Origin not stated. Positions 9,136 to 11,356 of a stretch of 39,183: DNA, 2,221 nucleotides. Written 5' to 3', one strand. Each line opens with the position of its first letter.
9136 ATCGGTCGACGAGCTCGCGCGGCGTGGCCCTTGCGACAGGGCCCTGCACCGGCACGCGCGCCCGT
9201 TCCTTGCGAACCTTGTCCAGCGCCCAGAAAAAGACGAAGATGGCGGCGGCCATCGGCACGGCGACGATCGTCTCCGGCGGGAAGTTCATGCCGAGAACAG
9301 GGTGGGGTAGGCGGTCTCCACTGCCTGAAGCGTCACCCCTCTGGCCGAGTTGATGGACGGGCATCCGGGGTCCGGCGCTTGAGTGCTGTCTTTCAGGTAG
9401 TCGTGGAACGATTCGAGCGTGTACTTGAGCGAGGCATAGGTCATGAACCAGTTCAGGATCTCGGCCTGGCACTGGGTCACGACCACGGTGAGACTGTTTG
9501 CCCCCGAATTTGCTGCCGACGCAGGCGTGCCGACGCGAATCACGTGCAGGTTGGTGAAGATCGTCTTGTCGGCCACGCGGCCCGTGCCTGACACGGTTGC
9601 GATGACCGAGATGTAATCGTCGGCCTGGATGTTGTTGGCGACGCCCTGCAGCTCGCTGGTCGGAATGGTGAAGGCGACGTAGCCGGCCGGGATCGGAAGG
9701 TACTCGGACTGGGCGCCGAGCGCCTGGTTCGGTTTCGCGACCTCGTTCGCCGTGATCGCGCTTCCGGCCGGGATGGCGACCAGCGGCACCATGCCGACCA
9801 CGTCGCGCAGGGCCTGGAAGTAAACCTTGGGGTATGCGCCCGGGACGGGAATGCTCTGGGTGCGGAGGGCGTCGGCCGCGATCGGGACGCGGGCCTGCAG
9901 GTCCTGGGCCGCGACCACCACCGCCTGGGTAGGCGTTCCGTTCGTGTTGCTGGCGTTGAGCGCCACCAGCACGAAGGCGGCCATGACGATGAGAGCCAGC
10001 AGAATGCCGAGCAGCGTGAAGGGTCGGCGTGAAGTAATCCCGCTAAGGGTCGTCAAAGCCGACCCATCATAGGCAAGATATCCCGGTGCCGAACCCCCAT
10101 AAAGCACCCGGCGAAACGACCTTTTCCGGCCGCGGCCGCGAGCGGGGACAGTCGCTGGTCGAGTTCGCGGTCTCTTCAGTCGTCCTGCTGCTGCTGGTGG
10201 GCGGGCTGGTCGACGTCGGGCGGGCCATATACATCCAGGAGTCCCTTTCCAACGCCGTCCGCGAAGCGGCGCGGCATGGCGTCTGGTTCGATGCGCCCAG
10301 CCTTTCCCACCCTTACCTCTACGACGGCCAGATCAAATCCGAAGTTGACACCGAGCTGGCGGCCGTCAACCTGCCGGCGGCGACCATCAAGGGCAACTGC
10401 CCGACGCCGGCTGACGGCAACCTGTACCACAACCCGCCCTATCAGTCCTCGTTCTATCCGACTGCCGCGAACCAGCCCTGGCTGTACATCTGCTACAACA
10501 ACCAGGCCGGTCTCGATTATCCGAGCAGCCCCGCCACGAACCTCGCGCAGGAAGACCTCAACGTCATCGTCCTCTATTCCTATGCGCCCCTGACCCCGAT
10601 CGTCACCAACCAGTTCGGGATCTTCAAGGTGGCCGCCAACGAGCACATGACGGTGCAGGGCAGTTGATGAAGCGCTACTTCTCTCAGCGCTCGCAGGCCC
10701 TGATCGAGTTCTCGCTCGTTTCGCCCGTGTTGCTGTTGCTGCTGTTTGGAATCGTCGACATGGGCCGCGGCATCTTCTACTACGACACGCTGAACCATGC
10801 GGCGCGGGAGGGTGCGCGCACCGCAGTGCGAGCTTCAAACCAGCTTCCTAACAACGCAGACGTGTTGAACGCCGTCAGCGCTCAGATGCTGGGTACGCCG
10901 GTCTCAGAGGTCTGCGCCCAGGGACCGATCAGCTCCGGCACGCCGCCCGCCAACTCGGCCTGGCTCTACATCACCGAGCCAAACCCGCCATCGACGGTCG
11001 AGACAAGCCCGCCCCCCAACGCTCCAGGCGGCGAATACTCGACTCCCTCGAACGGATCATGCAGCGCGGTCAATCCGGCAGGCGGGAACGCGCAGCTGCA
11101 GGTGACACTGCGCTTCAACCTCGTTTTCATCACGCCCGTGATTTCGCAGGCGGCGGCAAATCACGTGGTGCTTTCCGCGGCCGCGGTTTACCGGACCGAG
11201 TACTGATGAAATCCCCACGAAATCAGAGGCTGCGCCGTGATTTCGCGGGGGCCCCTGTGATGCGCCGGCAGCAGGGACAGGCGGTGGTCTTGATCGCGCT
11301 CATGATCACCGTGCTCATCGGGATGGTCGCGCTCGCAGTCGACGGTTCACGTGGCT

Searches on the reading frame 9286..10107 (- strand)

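Call 9: search_protein_families(library=pfam, proteins=[window:9286-10107:-], max_evalue=0.01)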
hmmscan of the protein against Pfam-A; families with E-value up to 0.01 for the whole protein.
window:9286-10107:- (273 aa): 3 families
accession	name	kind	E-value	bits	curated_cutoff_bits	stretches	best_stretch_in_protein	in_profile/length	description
PF16976.10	RcpC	-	9.5e-09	35.6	28.8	1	139-227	7-109/114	Flp pilus assembly protein RcpC/CpaB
PF08666.17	SAF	-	7.6e-06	26.8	21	1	63-123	3-62/63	SAF domain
PF13144.11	ChapFlgA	-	0.00075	20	23.8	1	62-126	2-63/122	Chaperone for flagella basal body P-ring formation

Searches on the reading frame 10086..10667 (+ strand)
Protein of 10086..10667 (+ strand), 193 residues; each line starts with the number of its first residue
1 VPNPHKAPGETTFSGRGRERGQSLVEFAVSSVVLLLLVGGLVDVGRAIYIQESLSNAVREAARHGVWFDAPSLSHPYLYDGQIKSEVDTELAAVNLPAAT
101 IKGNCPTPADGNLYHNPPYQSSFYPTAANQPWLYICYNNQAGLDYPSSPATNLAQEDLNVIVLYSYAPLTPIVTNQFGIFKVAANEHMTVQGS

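Call 9: search_protein_families(library=pfam, proteins=[window:10086-10667:+], max_evalue=0.01)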
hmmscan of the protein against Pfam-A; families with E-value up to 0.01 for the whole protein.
window:10086-10667:+ (193 aa): 2 families
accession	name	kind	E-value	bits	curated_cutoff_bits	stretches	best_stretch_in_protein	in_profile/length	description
PF07811.17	TadE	-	5.1e-13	49.4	22.9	1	21-63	1-43/43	TadE-like protein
PF13400.11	Tad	-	9.2e-05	23.1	22.3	1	21-63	1-42/47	Putative Flp pilus-assembly TadE/G-like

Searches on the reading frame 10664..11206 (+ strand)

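Call 9: search_protein_families(library=pfam, proteins=[window:10664-11206:+], max_evalue=0.01)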
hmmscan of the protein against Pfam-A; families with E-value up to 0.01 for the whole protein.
window:10664-11206:+ (180 aa): 1 family
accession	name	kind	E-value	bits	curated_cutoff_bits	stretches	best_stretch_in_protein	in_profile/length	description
PF07811.17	TadE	-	5.5e-15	55.6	22.9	1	11-52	2-43/43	TadE-like protein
